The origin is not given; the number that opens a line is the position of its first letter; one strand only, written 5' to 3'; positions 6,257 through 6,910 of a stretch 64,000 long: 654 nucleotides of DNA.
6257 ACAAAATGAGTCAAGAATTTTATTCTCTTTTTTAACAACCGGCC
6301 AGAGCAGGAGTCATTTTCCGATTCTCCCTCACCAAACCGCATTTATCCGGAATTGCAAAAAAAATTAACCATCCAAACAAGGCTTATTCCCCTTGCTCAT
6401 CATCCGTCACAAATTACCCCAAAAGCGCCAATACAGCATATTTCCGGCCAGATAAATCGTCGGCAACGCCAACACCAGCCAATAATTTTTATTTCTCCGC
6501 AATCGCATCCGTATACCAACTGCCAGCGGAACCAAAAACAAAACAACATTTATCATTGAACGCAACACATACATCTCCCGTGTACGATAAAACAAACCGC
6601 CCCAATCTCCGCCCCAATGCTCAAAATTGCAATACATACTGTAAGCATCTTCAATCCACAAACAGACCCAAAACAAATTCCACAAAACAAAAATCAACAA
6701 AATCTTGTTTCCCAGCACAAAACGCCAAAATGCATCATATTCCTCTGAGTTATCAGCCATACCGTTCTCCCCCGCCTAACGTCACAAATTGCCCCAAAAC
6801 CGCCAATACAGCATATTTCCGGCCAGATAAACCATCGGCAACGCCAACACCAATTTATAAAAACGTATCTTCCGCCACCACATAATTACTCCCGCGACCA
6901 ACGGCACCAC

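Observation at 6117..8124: Three-gene insertion, including tandem paralogous small membrane proteins, between rplL and the rpoB attenuator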

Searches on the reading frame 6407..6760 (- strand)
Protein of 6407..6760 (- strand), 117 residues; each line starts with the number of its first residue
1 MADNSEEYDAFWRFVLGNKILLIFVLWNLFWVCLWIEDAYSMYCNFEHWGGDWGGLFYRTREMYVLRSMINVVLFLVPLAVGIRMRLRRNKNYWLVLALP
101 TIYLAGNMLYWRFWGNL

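Call 3: search_protein_families(library=pfam, proteins=[window:6407-6760:-], max_evalue=1)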
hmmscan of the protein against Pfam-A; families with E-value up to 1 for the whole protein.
window:6407-6760:- (117 aa): 0 families

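Call 4: search_protein_families(library=ncbifam, proteins=[window:6407-6760:-], max_evalue=1)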
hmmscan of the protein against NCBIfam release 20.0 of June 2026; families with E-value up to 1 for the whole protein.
window:6407-6760:- (117 aa): 0 families

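Call 8: find_homologous_proteins(query=window:6407-6760:-)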
Query window:6407-6760:- (117 aa): 4 proteins with E <= 0.001 among 6 candidates.
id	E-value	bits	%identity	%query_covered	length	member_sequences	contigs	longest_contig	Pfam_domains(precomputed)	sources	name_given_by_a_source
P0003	4.1e-72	258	96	100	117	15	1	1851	-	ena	-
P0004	1.2e-53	199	89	88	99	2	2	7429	-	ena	-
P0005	1.0e-25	108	51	98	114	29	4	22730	-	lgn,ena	-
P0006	6.9e-21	93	53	85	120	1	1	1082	-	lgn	-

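Call 11: find_encoding_contigs(protein=P0005, flank=10000)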
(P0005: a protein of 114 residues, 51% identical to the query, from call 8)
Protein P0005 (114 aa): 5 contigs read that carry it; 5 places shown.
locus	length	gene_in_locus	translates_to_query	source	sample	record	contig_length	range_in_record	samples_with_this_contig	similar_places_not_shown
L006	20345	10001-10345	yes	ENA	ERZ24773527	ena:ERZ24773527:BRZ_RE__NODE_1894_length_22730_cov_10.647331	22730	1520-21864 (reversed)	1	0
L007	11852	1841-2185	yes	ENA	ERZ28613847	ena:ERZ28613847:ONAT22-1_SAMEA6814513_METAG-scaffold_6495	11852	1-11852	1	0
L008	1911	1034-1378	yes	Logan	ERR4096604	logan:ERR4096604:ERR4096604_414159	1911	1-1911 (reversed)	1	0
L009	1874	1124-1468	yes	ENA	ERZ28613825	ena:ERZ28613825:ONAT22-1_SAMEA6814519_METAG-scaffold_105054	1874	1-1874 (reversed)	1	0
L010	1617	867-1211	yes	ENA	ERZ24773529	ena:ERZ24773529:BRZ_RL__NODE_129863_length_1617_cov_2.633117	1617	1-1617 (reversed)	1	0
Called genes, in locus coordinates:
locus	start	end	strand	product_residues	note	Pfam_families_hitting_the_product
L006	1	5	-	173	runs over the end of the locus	-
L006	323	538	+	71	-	-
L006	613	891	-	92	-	-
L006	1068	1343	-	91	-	-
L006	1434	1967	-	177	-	-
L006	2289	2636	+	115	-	-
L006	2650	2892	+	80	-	-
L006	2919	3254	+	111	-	-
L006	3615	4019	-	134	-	-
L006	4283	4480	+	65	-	PF00584:SecE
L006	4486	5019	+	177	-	PF02357:NusG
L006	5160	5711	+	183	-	-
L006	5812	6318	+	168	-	PF01741:MscL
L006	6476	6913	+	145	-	PF03946:Ribosomal_L11_N, PF00298:Ribosomal_L11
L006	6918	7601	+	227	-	PF00687:Ribosomal_L1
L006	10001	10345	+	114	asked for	-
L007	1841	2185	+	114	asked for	-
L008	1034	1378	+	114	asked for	-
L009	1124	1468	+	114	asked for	-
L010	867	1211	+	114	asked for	-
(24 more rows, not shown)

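Call 12: find_encoding_contigs(protein=P0006, flank=10000)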
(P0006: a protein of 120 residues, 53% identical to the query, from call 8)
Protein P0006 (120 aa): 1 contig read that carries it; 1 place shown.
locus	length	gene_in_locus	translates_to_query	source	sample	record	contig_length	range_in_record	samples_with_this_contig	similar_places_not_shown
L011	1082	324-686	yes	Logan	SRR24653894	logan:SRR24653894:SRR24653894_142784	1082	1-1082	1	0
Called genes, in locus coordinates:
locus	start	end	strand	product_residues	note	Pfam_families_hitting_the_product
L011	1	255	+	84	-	?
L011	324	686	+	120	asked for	-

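Call 54: search_protein_families(library=padloc, proteins=[window:6407-6760:-], max_evalue=1)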
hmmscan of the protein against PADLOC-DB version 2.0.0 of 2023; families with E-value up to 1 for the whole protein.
window:6407-6760:- (117 aa): 0 families

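Call 55: search_protein_families(library=phrogs, proteins=[window:6407-6760:-], max_evalue=1)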
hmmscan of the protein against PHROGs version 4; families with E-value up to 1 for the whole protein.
window:6407-6760:- (117 aa): 1 family
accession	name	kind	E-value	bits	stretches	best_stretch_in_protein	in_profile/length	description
phrog_19155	-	unknown function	0.13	13.2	1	6-28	13-34/48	-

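Call 77: search_dna_similar(query=window:6407-6760:-, collection=plasmids, mode=protein, max_evalue=1, max_rows=10)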
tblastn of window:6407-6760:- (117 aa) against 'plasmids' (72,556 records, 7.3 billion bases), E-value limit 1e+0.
No match.

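Call 109: find_related_loci(query=A5, collection=viral_contigs, flank=3000)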
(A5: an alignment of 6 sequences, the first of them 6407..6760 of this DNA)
Query A5 (117 aa) in viral_contigs; peptide patterns used: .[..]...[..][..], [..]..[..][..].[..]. (x = any residue, [..] = any of these).
247 stretches matched a pattern, but none encodes a relative of the query by tblastn (E <= 1e-3).
